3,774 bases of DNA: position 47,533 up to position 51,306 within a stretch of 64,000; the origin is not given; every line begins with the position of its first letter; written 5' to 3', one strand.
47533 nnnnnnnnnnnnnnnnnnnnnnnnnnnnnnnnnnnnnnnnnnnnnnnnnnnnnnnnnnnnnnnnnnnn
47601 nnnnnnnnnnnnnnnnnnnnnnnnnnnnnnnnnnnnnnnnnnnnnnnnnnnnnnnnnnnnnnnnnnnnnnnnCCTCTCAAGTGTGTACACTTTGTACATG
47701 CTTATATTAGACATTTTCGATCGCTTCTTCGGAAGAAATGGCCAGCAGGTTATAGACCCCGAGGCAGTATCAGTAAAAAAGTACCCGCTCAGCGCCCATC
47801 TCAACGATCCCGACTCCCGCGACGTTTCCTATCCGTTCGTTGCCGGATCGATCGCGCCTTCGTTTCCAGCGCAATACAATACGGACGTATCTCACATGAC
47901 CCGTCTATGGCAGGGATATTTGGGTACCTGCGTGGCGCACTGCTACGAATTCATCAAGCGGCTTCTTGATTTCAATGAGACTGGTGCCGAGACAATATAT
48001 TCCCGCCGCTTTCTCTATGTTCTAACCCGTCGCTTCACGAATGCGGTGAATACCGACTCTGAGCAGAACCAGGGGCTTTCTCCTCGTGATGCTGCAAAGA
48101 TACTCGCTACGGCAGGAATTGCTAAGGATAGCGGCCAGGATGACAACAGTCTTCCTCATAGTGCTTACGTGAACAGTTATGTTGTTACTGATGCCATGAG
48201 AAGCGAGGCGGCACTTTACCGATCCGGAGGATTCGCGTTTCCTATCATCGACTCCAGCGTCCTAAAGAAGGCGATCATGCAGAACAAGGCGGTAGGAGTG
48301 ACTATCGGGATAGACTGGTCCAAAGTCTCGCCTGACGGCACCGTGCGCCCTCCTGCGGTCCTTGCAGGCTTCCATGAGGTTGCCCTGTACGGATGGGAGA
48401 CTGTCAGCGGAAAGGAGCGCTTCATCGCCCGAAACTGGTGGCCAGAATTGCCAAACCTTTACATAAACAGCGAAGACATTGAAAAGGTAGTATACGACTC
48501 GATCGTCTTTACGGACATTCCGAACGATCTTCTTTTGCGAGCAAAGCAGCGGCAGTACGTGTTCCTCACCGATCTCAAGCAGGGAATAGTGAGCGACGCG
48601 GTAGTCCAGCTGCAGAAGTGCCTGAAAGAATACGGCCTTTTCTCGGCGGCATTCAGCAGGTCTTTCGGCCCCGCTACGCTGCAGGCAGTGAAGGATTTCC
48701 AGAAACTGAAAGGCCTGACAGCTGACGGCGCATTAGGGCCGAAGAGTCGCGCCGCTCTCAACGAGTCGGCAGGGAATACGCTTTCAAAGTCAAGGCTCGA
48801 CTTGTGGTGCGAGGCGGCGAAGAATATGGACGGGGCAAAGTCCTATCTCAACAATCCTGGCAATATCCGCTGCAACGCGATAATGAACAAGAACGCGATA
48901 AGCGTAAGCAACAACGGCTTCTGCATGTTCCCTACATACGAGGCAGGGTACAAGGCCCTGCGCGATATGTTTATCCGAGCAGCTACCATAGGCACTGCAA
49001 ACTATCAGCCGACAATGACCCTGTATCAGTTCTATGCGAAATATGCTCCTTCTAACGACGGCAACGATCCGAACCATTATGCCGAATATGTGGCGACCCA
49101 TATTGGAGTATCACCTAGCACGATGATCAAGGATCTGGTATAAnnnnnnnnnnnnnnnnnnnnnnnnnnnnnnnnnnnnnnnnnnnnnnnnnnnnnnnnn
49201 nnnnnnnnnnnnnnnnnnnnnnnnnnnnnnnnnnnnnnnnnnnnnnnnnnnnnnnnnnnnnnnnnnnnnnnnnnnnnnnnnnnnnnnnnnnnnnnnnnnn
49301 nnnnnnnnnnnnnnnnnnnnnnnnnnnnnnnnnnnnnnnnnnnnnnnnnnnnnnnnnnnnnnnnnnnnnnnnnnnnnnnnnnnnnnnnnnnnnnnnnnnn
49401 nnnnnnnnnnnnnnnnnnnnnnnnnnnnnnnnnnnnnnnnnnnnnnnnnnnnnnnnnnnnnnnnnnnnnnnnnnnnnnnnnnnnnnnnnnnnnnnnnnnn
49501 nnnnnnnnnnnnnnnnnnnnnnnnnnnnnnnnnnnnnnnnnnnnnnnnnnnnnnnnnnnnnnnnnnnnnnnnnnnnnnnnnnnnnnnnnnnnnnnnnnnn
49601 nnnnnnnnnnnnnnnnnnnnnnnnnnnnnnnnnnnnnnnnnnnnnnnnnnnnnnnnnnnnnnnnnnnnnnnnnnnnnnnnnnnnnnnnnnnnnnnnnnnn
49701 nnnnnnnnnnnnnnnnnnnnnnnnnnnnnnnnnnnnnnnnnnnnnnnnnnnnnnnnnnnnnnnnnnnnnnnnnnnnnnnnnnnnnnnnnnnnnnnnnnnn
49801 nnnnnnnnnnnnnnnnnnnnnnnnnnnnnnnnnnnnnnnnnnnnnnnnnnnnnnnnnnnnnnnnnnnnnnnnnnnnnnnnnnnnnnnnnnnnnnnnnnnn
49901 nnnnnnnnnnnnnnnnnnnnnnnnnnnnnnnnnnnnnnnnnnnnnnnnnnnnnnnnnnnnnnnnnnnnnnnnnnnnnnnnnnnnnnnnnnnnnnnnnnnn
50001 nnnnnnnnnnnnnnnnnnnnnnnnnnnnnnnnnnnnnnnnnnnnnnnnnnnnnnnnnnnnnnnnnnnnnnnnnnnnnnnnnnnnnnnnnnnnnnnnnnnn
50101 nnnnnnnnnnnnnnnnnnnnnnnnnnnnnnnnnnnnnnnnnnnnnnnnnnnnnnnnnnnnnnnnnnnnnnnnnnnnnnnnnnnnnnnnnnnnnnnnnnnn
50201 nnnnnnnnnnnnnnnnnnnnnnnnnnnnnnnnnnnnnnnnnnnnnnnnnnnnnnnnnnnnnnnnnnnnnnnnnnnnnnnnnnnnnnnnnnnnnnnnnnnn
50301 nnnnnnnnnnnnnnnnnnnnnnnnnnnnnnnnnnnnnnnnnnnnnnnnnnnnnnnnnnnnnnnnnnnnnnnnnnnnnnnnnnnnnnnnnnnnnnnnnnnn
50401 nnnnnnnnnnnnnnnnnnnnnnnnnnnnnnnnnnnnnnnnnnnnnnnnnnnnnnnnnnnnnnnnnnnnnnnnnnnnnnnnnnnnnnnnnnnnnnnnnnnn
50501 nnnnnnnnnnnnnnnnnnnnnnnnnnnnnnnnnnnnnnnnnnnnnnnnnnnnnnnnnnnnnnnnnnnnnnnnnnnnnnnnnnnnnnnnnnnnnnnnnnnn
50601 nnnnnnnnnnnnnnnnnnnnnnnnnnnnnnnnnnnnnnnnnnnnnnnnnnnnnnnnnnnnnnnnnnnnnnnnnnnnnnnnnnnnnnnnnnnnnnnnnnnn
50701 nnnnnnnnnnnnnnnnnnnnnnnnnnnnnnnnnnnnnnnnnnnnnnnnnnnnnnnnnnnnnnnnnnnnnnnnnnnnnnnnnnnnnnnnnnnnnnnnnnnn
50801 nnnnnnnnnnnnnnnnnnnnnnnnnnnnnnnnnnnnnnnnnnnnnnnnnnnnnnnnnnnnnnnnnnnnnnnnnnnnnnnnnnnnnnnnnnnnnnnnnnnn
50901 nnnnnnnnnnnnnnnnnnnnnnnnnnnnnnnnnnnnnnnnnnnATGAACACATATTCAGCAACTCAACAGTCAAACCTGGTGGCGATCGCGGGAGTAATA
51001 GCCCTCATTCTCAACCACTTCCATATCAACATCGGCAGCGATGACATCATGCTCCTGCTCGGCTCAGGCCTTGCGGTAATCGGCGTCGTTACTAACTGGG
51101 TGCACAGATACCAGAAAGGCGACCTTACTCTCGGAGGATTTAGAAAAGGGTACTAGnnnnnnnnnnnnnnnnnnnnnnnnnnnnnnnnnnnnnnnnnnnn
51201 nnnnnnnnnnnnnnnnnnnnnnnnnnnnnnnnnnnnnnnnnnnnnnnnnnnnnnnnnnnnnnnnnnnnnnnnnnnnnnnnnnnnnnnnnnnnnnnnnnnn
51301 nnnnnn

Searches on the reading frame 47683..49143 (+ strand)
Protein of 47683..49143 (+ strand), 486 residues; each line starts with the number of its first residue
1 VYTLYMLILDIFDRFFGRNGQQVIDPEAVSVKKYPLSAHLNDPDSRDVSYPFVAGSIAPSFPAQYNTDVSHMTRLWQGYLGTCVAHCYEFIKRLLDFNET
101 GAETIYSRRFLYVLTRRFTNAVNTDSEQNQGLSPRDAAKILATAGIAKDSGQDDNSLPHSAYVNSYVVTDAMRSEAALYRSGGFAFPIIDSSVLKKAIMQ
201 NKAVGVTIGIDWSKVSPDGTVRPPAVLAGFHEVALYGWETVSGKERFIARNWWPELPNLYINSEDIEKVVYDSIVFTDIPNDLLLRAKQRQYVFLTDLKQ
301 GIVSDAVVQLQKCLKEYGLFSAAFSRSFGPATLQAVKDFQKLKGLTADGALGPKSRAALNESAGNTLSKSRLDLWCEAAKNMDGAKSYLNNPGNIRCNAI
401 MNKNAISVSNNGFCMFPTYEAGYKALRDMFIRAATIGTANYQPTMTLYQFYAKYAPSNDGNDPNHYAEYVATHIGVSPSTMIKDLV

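Call 5: search_protein_families(library=phrogs, proteins=[window:47683-49143:+], max_evalue=0.01)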
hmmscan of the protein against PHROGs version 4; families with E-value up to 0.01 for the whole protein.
window:47683-49143:+ (486 aa): 10 families
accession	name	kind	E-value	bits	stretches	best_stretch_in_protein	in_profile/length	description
phrog_2649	-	lysis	5.6e-10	40.5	1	298-366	175-242/261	endolysin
phrog_1224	-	head and packaging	1.7e-09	38.4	1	298-365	4-70/438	endolysin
phrog_1493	-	lysis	3.5e-09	37.3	1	296-370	241-316/394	endolysin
phrog_873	-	head and packaging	6.2e-09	35.7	1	390-482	361-450/1277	endolysin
phrog_2276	-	tail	4.9e-07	29.8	1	384-481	490-576/673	tail length tape measure protein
phrog_17214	-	lysis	3.3e-06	28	1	288-365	235-318/322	endolysin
phrog_1512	-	lysis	0.00016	22.8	1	302-363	181-246/314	endolysin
phrog_16428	-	lysis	0.00025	20.8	1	305-360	461-519/520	endolysin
phrog_7694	-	unknown function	0.0008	19.3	1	389-477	509-591/675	-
phrog_6707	-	lysis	0.0016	18.3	1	316-362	198-245/311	endolysin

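Call 13: search_protein_families(library=pfam, proteins=[window:47683-49143:+], max_evalue=0.01)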
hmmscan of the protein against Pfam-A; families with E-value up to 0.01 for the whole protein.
window:47683-49143:+ (486 aa): 1 family
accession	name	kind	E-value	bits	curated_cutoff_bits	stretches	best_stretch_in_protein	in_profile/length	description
PF01471.23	PG_binding_1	-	4.2e-12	46.5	23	1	305-359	3-57/57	Putative peptidoglycan binding domain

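Call 23: search_solved_structures(query=window:47683-49143:+, max_evalue=1, show_alignments=3)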
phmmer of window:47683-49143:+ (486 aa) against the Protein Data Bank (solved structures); distinct sequences matched with E-value up to 1: 14.
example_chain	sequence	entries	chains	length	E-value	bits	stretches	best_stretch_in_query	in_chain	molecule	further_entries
4lpq_A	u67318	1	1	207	2.9e-05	26.5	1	301-362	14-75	ErfK/YbiS/YcfS/YnhG family protein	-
6tci_A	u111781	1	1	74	0.00046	22.5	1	298-359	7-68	Spore cortex-lytic enzyme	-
1lbu_A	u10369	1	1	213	0.0015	20.9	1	293-355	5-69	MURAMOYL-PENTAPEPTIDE CARBOXYPEPTIDASE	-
5tv7_A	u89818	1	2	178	0.0021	20.3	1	255-362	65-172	Putative peptidoglycan-binding/hydrolysing protein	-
4fet_B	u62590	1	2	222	0.0021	20.3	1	299-363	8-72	Spore cortex-lytic enzyme prepeptide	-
7rum_A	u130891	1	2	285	0.007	18.6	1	298-365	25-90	Endolysin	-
4xxt_A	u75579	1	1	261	0.064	15.5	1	301-363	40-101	Fusion of predicted Zn-dependent amidase/peptidase (Cell wall hydrolase/DD-carboxypeptidas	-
5nm7_G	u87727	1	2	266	0.22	13.7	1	326-362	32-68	Peptidoglycan-binding domain 1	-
3zmn_A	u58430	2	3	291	0.23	13.6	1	38-86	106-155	VP17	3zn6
6ntw_A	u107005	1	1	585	0.29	13.3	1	327-362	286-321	Probable L,D-transpeptidase YcbB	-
7kgn_A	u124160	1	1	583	0.35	13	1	324-363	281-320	L,D-transpeptidase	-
7aj9_A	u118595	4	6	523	0.38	12.9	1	331-368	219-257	L,D-transpeptidase YcbB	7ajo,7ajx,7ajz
7kgm_A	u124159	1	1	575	0.42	12.8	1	330-362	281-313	Putative exported protein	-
7dnp_A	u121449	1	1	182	0.74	12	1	325-373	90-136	Secretion activator protein, hypothetical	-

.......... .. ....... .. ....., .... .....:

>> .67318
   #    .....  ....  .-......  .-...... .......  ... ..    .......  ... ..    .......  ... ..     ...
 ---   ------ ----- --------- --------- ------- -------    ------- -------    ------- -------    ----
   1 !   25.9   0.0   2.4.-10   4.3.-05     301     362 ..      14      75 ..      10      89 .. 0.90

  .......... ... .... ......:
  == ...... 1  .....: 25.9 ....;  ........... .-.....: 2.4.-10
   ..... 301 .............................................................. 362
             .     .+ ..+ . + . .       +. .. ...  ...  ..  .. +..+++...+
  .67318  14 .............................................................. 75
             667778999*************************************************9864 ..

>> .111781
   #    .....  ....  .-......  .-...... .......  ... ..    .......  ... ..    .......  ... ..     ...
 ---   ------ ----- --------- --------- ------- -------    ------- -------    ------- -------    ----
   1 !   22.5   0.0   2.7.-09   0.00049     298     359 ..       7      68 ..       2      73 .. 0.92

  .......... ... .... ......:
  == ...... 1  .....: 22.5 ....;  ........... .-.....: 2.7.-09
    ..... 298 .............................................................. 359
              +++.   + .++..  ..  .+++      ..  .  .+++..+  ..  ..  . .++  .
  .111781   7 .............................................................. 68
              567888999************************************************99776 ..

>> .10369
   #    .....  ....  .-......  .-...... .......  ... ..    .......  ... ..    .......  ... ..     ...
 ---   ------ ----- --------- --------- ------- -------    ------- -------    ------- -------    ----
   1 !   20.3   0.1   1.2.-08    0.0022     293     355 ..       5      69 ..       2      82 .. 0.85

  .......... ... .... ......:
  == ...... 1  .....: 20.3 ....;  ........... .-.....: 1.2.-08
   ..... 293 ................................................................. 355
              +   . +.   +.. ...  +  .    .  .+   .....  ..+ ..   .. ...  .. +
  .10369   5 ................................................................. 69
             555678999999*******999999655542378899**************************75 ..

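Call 37: find_homologous_proteins(query=window:47683-49143:+, max_evalue=0.001)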
Query window:47683-49143:+ (486 aa): 31 proteins with E <= 0.001 among 8000 candidates.
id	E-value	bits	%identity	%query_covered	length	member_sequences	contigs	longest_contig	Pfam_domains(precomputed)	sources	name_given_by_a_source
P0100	0.0e+0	1104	100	99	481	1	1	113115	PF01471.24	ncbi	ncbi:MAG: peptidoglycan-binding protein [Patescibacteria group bacterium]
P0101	4.4e-151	522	51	99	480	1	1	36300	PF01471.24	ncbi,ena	-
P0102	8.9e-144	498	52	94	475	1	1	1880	PF01471.24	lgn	-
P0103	1.3e-139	484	51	94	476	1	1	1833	PF00112.30,PF01471.24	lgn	-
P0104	1.1e-135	471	48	100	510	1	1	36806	PF00112.30,PF01471.24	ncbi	-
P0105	1.1e-132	462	49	94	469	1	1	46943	PF01471.24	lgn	-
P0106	3.6e-130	453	48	95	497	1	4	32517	PF00112.30,PF01471.24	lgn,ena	-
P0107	4.1e-128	446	45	99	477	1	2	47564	PF01471.24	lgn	-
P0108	1.6e-127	445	47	97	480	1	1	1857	PF00112.30,PF01471.24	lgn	-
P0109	1.2e-126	442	47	98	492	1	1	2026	PF01471.24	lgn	-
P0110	1.5e-123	431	48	94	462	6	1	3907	PF01471.24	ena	-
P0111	1.1e-122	429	47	94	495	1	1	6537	PF01471.24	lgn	-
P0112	4.5e-120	420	44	95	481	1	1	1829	PF01471.24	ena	-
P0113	5.9e-119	416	46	95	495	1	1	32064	PF00112.30,PF01471.24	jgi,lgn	-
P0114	4.2e-116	407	44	99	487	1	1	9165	PF00112.30,PF01471.24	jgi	-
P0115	4.8e-115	403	44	99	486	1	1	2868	PF00112.30,PF01471.24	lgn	-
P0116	1.5e-114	402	45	95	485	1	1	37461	PF01471.24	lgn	-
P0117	9.3e-114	399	46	93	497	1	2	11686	PF00112.30,PF01471.24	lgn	-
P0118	1.5e-112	395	46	92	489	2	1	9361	PF01471.24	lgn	-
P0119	1.2e-107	379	43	97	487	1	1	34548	PF00112.30,PF01471.24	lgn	-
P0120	3.9e-88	315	40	95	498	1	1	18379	PF01471.24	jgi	-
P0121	3.8e-57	212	34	93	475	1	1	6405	PF01471.24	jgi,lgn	-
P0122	1.8e-31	128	56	24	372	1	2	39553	-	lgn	-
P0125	1.1e-26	112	40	13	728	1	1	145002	PF01520.24,PF01471.24,PF27471.1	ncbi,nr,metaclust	ncbi:N-acetylmuramoyl-L-alanine amidase [Bacillus sp. TS-2]|nr:N-acetylmuramoyl-L-alanine amidase [B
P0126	7.4e-13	66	54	12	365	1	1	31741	PF09374.16,PF00182.25,PF01471.24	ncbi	ncbi:peptidoglycan-binding protein [Mariniluteicoccus flavus]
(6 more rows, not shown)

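Call 38: find_encoding_contigs(protein=P0116, flank=10000, max_places=1)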
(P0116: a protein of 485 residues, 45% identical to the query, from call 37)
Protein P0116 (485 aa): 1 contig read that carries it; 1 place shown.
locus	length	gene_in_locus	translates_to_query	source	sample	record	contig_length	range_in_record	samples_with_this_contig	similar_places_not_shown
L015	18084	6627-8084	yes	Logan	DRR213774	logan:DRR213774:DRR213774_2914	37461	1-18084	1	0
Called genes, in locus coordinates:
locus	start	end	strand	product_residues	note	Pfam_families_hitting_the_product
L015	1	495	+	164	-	?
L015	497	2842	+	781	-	-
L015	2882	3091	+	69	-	PF24154:Tis1_ImmP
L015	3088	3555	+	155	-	PF13328:HD_4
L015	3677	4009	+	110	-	-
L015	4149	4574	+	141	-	-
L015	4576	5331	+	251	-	-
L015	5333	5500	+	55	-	-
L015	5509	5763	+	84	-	-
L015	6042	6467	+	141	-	-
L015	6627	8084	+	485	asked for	PF01471:PG_binding_1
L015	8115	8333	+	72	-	-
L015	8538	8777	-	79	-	-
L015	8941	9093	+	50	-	-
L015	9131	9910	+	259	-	PF04098:Rad52_Rad22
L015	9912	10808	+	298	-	-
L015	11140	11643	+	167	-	-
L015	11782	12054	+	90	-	-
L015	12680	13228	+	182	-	-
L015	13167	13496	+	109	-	-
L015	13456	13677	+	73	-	-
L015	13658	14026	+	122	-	-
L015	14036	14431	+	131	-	-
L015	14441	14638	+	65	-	-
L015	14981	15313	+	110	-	PF11195:Tad2-like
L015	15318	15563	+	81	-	-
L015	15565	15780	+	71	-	-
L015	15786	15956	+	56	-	-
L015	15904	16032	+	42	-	-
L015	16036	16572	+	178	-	-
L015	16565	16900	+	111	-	-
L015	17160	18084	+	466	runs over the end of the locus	PF03237:Terminase_6N (weak)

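Call 39: find_encoding_contigs(protein=P0101, flank=10000, max_places=1)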
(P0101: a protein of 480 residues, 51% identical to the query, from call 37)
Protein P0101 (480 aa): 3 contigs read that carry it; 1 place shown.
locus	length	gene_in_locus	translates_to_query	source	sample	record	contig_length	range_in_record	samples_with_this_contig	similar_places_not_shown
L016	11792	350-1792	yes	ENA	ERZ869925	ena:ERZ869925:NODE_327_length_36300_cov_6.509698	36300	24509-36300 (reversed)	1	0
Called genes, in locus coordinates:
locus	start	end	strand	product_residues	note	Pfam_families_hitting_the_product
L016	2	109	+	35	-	?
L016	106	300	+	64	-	-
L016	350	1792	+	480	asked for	PF01471:PG_binding_1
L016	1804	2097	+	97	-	-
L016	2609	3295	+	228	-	PF13730:HTH_36 (weak)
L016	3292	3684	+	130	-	-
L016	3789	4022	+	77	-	-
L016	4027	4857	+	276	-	-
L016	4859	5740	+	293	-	-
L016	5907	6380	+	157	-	-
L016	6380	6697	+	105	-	-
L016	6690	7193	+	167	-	-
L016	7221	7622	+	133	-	-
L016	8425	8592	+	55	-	-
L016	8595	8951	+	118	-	-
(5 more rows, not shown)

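Call 60: search_protein_families(library=pfam, proteins=[P0122], max_evalue=0.05)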
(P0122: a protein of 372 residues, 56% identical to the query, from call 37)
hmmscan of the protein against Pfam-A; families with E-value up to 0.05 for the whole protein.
P0122 (372 aa): 0 families

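Call 63: search_solved_structures(query=A3, max_evalue=0.01, show_alignments=1)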
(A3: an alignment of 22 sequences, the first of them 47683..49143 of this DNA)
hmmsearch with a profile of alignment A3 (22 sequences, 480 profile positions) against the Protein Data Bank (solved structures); distinct sequences matched with E-value up to 0.01: 143 (the best 60 are shown).
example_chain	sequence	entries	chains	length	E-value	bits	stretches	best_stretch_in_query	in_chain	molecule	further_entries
3ois_A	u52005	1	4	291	1.3e-15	60.4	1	21-261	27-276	Cysteine protease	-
4lpq_A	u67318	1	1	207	2.8e-10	42.9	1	293-358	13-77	ErfK/YbiS/YcfS/YnhG family protein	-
6tci_A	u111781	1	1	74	1.6e-09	40.4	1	291-356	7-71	Spore cortex-lytic enzyme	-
4fet_B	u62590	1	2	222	6.1e-09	38.4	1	291-362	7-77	Spore cortex-lytic enzyme prepeptide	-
1lbu_A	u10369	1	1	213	8.5e-09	37.9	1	285-351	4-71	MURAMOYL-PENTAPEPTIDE CARBOXYPEPTIDASE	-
4xxt_A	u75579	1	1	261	8.8e-09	37.9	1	291-358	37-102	Fusion of predicted Zn-dependent amidase/peptidase (Cell wall hydrolase/DD-carboxypeptidas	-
5vcn_A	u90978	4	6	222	5.3e-08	35.3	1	148-257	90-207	PEPTIDASE 1 | Der p 1 allergen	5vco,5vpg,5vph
2as8_A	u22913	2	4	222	5.5e-08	35.3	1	148-257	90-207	Major mite fecal allergen Der p 1 | Der p 1 allergen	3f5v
1xkg_A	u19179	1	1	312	1.2e-07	34.2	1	149-257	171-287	Major mite fecal allergen Der p 1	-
1iwd_A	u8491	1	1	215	1.2e-07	34.2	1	170-256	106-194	ERVATAMIN B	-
5nm7_G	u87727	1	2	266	4.4e-07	32.3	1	289-355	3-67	Peptidoglycan-binding domain 1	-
8r78_A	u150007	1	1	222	6.2e-07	31.8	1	66-253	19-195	Ficin 3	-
7rum_A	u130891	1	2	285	7.7e-07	31.5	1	289-355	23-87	Endolysin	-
3bkh_A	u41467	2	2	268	8.3e-07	31.4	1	291-353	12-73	lytic transglycosylase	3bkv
9xps_S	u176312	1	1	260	9.5e-07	31.2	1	291-353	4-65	Endolysin gp144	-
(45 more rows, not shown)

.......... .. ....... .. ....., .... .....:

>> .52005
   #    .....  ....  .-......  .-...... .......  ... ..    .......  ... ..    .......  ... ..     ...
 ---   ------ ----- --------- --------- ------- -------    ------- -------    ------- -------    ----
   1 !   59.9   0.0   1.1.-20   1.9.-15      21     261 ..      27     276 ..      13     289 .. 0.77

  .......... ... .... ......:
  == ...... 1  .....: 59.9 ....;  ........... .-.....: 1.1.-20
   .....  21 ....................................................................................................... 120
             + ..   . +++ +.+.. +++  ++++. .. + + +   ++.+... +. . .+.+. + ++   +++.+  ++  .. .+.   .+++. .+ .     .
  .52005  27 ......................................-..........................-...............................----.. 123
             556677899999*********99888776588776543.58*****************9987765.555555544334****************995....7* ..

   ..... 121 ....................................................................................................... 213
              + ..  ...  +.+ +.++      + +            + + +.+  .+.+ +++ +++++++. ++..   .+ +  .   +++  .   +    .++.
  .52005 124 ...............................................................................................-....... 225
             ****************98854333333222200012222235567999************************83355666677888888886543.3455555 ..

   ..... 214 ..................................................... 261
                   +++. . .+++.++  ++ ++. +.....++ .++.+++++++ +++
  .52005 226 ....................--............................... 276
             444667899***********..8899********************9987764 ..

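Call 68: predict_structure(alignment_id=A3)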
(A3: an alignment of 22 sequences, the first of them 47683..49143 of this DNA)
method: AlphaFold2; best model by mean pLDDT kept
length: 486 residues; sequences in the alignment: 22
mean_pLDDT: 88.5   pTM: 0.83
mean pLDDT of the five models: 88.5, 87.2, 83.7, 83.2, 81.4
residues with pLDDT >= 90: 321; 70-90: 126; 50-70: 22; < 50: 17
segments of 3 or more residues with pLDDT < 50: 17-29
pLDDT, mean of each block of 10 residues (from residue 1): 52 50 42 89 84 75 94 93 97 96 96 94 90 96 96 92 95 96 92 93 97 94 94 98 96 96 93 94 85 87 90 91 92 96 94 89 71 90 85 83 84 88 90 86 94 90 94 94 90
secondary structure, 60 per line:
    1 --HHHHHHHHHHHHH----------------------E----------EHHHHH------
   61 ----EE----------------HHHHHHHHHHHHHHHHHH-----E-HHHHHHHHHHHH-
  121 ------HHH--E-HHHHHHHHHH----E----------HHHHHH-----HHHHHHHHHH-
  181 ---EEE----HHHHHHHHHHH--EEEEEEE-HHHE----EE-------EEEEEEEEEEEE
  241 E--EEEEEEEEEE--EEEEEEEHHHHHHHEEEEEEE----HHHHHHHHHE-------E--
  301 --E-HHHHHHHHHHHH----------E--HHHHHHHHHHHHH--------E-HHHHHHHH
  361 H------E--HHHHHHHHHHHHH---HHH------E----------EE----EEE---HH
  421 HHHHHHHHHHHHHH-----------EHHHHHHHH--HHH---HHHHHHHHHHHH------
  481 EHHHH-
elements in order: H3-15 H50-54 H83-100 H108-119 H134-143 H159-164 H170-179 E184-186 H191-201 E204-210 E229-241 E244-253 E256-262 H263-269 E270-276 H281-289 H305-316 H330-342 H353-361 H371-383 E413-415 H419-434 H447-454 H463-474 H482-485

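Call 69: search_protein_families(library=phrogs, proteins=[L015:497-2842:+, P0122], max_evalue=0.001)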
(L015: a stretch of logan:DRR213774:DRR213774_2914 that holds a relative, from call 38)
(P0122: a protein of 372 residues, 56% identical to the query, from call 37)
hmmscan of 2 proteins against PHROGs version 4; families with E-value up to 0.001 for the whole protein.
L015:497-2842:+ (781 aa): 0 families

P0122 (372 aa): 3 families
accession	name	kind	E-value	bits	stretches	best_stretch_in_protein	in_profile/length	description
phrog_19005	-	unknown function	7.9e-16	58.8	1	27-209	28-227/260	-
phrog_873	-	head and packaging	2.7e-09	36.9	1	274-367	361-450/1277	endolysin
phrog_2276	-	tail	8e-06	25.8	1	273-367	495-577/673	tail length tape measure protein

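Call 79: find_related_loci(query=A3, collection=viral_contigs, flank=10000)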
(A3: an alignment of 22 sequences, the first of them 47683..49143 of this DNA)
Query A3 (486 aa) in viral_contigs; peptide patterns used: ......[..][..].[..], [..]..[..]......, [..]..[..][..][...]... (x = any residue, [..] = any of these).
68 stretches matched a pattern; 5 encode a relative of the query (tblastn E <= 1e-3); 5 distinct loci.
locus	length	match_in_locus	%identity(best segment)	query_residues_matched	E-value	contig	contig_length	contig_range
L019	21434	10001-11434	46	24-486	2e-128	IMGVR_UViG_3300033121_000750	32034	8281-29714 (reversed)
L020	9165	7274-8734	44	8-486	2e-126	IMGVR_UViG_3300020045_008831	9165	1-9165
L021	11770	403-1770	31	33-486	6e-55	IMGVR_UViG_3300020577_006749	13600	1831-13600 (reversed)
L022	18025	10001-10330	34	367-479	1e-7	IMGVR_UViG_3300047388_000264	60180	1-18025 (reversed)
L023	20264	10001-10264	37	390-485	9e-9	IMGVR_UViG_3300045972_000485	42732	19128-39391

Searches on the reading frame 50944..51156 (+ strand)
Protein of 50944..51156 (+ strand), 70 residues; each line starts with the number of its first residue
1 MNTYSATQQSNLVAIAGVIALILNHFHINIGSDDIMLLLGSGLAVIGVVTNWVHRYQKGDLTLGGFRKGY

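Call 36: search_protein_families(library=pfam, proteins=[window:50944-51156:+], max_evalue=0.05)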
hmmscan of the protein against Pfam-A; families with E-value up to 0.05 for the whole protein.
window:50944-51156:+ (70 aa): 1 family
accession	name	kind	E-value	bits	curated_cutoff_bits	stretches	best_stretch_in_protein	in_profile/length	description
PF03947.24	Ribosomal_L2_C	-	0.046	14.2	33.7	0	7-56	25-78/126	Ribosomal Proteins L2, C-terminal domain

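Call 43: search_protein_families(library=phrogs, proteins=[window:50944-51156:+], max_evalue=0.05)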
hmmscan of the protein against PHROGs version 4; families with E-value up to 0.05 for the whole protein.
window:50944-51156:+ (70 aa): 0 families

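Call 89: search_dna_similar(query=window:50944-51156:+, collection=phages, mode=protein, max_evalue=1, max_rows=15)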
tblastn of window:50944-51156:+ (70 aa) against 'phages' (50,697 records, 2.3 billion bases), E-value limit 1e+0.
No match.
